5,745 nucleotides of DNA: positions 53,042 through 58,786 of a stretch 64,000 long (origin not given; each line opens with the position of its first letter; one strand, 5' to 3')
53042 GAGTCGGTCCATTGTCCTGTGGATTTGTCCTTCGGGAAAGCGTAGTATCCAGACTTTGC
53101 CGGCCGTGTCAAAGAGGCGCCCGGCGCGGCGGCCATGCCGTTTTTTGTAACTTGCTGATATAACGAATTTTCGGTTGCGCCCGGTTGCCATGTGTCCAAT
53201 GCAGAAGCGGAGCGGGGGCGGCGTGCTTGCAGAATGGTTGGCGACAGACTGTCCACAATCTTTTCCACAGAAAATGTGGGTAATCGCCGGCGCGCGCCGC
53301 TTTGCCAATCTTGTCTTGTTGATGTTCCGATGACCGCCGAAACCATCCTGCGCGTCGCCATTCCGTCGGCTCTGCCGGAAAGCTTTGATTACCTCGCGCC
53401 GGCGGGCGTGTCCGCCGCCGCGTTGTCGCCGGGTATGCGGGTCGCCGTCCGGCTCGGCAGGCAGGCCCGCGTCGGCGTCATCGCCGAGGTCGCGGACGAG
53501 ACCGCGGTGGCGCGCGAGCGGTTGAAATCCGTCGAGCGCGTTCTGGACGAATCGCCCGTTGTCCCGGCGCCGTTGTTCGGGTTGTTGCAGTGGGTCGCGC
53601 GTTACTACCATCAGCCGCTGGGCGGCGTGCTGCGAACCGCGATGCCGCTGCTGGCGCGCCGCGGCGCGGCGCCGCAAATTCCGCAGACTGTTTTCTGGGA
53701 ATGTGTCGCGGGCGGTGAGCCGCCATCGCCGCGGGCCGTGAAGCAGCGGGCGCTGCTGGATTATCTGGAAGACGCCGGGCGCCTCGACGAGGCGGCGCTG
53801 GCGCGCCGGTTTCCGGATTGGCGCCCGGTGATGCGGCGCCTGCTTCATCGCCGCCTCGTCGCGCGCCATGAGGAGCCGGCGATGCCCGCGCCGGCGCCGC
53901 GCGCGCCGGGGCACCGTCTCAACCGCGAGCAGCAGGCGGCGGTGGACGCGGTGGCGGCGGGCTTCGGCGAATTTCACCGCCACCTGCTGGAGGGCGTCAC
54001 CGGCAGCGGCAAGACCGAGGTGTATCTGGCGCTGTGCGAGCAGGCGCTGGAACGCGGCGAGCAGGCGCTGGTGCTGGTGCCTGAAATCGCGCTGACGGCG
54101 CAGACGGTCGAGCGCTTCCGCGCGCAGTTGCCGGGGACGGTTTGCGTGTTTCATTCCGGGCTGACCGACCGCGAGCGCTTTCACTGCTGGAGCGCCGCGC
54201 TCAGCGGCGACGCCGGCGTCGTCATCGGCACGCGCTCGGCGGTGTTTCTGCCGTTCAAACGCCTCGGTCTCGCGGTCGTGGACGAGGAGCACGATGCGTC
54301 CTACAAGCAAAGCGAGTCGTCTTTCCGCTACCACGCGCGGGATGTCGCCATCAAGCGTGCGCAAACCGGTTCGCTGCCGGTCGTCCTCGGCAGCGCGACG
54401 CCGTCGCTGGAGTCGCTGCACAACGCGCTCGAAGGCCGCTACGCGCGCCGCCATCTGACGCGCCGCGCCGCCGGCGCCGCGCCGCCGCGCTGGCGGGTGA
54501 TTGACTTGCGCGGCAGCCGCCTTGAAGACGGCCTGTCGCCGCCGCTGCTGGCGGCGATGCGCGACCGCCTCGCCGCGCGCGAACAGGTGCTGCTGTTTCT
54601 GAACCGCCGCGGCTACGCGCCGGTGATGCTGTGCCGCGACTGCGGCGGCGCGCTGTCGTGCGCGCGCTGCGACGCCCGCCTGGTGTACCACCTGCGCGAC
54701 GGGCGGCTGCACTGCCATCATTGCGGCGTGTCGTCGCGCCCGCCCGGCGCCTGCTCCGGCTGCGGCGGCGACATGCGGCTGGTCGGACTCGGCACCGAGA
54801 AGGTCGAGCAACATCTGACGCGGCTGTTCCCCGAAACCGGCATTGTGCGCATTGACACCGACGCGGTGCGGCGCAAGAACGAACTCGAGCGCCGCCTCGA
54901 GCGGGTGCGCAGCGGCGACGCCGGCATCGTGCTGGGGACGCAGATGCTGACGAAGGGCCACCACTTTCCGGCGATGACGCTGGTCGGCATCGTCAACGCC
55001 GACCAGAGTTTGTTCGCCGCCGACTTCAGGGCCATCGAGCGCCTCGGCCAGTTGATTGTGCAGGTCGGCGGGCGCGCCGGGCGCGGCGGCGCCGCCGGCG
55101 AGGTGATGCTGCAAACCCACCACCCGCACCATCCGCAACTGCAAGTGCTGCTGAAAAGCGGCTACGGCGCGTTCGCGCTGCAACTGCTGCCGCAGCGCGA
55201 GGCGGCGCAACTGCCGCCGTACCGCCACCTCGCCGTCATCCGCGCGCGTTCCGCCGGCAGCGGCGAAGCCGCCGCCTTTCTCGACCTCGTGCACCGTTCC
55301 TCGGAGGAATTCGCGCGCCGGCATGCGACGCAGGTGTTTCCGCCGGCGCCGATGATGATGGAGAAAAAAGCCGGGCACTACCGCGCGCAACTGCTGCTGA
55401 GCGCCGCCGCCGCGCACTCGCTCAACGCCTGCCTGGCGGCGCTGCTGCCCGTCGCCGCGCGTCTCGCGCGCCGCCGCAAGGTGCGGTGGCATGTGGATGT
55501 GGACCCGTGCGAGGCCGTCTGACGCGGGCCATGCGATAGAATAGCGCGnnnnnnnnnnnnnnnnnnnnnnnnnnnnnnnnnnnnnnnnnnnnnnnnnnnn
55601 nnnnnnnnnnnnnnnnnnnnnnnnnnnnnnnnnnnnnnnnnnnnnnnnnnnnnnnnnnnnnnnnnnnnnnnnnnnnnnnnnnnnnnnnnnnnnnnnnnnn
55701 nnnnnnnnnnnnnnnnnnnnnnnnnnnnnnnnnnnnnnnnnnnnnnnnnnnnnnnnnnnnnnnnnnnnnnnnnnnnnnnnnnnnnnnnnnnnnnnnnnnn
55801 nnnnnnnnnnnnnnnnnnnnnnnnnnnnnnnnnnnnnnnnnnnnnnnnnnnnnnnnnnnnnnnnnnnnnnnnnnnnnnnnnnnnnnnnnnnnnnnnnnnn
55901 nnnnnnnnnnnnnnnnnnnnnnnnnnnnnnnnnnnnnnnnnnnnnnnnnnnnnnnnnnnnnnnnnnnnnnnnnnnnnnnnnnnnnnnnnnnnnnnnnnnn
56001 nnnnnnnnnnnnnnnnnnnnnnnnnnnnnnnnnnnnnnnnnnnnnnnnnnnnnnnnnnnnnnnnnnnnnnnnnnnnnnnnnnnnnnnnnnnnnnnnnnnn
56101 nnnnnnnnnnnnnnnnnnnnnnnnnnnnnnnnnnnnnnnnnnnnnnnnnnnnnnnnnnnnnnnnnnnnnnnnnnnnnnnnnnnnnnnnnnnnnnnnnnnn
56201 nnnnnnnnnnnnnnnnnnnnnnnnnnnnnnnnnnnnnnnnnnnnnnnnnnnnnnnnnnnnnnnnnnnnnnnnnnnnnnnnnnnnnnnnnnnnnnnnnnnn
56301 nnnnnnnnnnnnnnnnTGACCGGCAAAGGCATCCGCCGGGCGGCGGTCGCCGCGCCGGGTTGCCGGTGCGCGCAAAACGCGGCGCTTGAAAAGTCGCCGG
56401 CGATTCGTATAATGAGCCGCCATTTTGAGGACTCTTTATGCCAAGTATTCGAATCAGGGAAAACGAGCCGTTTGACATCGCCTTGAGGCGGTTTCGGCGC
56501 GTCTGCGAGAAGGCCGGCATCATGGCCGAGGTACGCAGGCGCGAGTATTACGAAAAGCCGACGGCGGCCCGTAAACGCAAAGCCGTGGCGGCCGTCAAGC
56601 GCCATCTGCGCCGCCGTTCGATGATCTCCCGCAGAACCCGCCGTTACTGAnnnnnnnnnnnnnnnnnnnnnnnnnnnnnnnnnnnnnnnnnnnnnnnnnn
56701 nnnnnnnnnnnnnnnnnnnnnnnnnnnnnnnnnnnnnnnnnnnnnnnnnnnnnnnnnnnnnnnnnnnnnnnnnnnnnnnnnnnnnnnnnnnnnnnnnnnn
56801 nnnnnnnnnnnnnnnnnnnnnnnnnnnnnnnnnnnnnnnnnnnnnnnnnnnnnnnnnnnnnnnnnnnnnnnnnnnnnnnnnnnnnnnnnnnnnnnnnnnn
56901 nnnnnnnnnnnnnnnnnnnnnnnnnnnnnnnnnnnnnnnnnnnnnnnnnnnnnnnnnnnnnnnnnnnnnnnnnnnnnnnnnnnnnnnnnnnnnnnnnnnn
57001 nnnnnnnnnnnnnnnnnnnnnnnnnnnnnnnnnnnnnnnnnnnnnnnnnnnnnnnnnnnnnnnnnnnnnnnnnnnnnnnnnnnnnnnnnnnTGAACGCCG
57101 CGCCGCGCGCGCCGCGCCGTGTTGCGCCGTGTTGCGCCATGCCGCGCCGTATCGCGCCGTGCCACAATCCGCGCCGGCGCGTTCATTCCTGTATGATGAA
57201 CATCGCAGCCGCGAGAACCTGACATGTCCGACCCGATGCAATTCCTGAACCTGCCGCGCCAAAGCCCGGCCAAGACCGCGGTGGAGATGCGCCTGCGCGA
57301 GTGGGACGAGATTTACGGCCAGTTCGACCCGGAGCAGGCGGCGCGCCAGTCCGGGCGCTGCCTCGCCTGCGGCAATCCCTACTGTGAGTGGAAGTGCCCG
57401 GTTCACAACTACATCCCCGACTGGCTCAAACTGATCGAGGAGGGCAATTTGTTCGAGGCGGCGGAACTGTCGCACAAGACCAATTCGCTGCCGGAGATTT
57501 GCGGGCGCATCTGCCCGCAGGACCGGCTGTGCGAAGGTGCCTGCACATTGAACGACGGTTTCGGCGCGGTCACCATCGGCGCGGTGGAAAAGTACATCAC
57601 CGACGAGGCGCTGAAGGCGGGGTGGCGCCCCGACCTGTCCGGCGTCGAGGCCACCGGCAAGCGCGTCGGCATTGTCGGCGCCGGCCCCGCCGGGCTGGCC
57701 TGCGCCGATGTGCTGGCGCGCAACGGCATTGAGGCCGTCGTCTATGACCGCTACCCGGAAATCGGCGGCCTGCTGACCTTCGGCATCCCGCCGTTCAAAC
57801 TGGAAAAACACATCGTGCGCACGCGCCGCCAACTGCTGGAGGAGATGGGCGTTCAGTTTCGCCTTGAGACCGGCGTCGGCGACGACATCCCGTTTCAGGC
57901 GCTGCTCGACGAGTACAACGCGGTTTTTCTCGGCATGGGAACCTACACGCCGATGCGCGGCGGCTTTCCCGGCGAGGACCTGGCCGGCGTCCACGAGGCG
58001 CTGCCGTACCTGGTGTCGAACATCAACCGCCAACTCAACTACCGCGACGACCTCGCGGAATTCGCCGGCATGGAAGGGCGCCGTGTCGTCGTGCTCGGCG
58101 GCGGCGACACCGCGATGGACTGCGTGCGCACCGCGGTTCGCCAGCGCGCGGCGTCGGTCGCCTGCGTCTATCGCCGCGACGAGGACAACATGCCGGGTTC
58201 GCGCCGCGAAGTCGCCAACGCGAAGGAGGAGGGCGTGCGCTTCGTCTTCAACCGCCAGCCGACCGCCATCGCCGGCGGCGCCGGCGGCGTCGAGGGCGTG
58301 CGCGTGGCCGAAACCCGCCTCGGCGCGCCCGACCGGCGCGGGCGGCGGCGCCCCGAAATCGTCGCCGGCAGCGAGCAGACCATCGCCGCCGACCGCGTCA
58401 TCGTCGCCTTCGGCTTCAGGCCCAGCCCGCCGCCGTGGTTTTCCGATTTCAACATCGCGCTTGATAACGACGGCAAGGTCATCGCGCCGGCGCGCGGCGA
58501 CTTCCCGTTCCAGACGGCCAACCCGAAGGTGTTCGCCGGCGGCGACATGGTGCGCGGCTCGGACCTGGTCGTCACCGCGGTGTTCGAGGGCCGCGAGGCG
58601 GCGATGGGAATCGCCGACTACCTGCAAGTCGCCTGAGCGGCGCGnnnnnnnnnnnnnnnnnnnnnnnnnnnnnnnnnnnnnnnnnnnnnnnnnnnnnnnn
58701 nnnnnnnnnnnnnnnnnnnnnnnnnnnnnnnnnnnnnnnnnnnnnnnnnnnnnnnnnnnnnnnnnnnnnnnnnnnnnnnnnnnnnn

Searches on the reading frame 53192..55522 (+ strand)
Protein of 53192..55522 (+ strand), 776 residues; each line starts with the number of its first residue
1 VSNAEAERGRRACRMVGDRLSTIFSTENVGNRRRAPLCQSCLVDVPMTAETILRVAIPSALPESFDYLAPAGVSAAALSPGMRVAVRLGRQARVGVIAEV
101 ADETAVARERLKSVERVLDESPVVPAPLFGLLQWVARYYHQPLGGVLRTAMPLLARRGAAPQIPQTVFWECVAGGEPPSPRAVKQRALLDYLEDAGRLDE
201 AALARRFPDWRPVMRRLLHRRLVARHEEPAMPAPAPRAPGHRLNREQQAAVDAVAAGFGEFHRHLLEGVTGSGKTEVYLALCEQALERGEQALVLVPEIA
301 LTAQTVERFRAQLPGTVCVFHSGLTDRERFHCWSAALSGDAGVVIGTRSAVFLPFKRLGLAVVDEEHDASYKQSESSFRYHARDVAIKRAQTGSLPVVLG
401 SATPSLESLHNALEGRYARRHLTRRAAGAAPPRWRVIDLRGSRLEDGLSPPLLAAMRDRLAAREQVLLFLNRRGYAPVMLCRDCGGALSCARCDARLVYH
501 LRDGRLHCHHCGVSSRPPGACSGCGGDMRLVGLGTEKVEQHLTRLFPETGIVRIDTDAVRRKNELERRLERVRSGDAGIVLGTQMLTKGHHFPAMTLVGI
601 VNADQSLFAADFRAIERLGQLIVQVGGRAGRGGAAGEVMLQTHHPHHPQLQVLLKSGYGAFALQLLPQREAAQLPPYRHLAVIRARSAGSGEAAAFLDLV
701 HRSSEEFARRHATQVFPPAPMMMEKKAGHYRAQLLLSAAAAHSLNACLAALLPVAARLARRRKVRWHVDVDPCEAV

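Call 28: search_protein_families(library=ncbifam, proteins=[window:53192-55522:+], max_evalue=0.00001)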
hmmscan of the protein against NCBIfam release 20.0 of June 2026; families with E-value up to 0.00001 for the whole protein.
window:53192-55522:+ (776 aa): 26 families (the best 25 are shown)
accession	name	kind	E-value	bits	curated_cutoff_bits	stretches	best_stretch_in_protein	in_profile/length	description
NF004067.0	PRK05580.1-4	equivalog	2.5e-255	849.4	763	1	49-774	2-735/737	primosomal protein N'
NF004065.0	PRK05580.1-1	equivalog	1.4e-233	777.3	858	1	51-774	2-730/731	primosomal protein N'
NF004066.1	PRK05580.1-3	equivalog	3.2e-188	627.6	813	2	181-773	186-786/788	primosomal protein N'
NF004070.0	PRK05580.2-2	equivalog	6.2e-188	626.3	921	1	48-773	9-726/729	primosomal protein N'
TIGR00595.1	priA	equivalog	5.8e-173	576.1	230.35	1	265-772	1-508/509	replication restart helicase PriA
NF004071.0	PRK05580.2-3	equivalog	1.9e-154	515.4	1105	1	46-773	11-732/735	primosomal protein N'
NF004068.0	PRK05580.1-5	equivalog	1.4e-135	453.4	1249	1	241-773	257-792/795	primosomal protein N'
NF004072.0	PRK05580.2-4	equivalog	4.2e-122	408.6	1030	1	243-772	122-644/648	primosomal protein N'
NF004069.0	PRK05580.2-1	equivalog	3.5e-102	342.8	767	1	242-773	111-609/612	primosomal protein N'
NF011453.0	PRK14873.1-3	equivalog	1.6e-43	148.8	812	1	48-773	11-650/653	primosome assembly protein PriA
NF011455.0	PRK14873.1-5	equivalog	1e-35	123.2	969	1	250-702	152-603/675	primosomal protein N'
NF011454.0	PRK14873.1-4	equivalog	2.5e-33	115.3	951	1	60-686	9-565/651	primosomal protein N'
NF011452.0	PRK14873.1-2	equivalog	1.2e-32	113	980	2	275-773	212-705/708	primosomal protein N'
NF011451.0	PRK14873.1-1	equivalog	2.8e-22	78.7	1147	2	32-153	16-134/764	primosome assembly protein PriA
TIGR00643.1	recG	equivalog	1.1e-13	50.8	659.4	1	244-373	237-373/629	ATP-dependent DNA helicase RecG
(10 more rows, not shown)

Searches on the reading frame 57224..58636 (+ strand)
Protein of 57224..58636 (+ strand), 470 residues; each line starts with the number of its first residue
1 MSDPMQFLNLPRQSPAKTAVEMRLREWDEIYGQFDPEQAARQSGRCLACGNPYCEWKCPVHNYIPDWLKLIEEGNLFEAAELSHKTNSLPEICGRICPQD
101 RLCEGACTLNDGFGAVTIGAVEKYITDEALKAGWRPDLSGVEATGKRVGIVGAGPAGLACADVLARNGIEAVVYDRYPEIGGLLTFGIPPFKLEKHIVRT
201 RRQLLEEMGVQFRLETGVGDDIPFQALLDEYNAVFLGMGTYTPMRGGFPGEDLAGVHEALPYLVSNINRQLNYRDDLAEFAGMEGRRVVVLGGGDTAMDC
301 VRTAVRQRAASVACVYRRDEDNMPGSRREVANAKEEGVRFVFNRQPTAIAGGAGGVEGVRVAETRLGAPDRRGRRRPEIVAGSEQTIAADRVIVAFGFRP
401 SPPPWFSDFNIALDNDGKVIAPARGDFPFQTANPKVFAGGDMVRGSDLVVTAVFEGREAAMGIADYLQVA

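Call 28: search_protein_families(library=ncbifam, proteins=[window:57224-58636:+], max_evalue=0.00001)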
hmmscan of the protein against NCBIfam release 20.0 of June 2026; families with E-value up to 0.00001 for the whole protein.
window:57224-58636:+ (470 aa): 26 families (the best 25 are shown)
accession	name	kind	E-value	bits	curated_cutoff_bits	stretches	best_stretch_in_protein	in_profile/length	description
TIGR01318.1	gltD_gamma_fam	subfamily_domain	1.5e-225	749.1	482.95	1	6-469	2-467/467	glutamate synthase, small subunit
NF009408.0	PRK12769.1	equivalog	1e-204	681.4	1003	1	11-469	192-653/659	formate-dependent uric acid utilization protein AegA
NF009451.0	PRK12809.1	equivalog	8.4e-168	559.5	1154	1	12-462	176-629/639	formate-dependent uric acid utilization protein YgfT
NF009414.0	PRK12778.1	equivalog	2.2e-102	343.6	1103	1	20-468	304-750/752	bifunctional dihydroorotate dehydrogenase B NAD binding subunit/NADPH-dependent glutamate synthase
TIGR01317.1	GOGAT_sm_gam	subfamily_domain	9.1e-101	338.1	447.7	1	4-467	2-478/485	glutamate synthase small subunit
TIGR01316.1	gltA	equivalog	3e-100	336.1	471.75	1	20-467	2-449/449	NADPH-dependent glutamate synthase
NF009410.0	PRK12771.1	subfamily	7.3e-98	328.5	516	1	52-468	48-446/566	NAD(P)-binding protein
NF009413.0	PRK12775.1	equivalog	4.6e-85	286.2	1895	1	15-468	303-755/1006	putative trifunctional 2-polyprenylphenol hydroxylase/glutamate synthase subunit beta/ferritin domain-containing protein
NF009454.0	PRK12814.1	equivalog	2.2e-84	284.1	916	1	48-468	99-501/657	putative NADPH-dependent glutamate synthase small subunit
NF009409.0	PRK12770.1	subfamily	1.4e-71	241.5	343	1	142-468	15-351/360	putative glutamate synthase subunit beta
NF010590.0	PRK13984.1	equivalog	1.2e-67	228.5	946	1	6-468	152-607/611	putative oxidoreductase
TIGR03315.1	Se_ygfK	equivalog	2.1e-62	210.8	835.3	1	53-463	446-835/1012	putative selenate reductase subunit YgfK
NF009415.0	PRK12779.1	equivalog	2.2e-58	198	1519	1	56-467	212-626/944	putative bifunctional glutamate synthase subunit beta/2-polyprenylphenol hydroxylase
NF045663.1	diclust_near_Sec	equivalog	2.9e-32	111.6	530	1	39-242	5-201/759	pyridine nucleotide-disulfide oxidoreductase/dicluster-binding protein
TIGR01292.1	TRX_reduct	equivalog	6.5e-15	54.7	343.45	1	285-467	141-300/300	thioredoxin-disulfide reductase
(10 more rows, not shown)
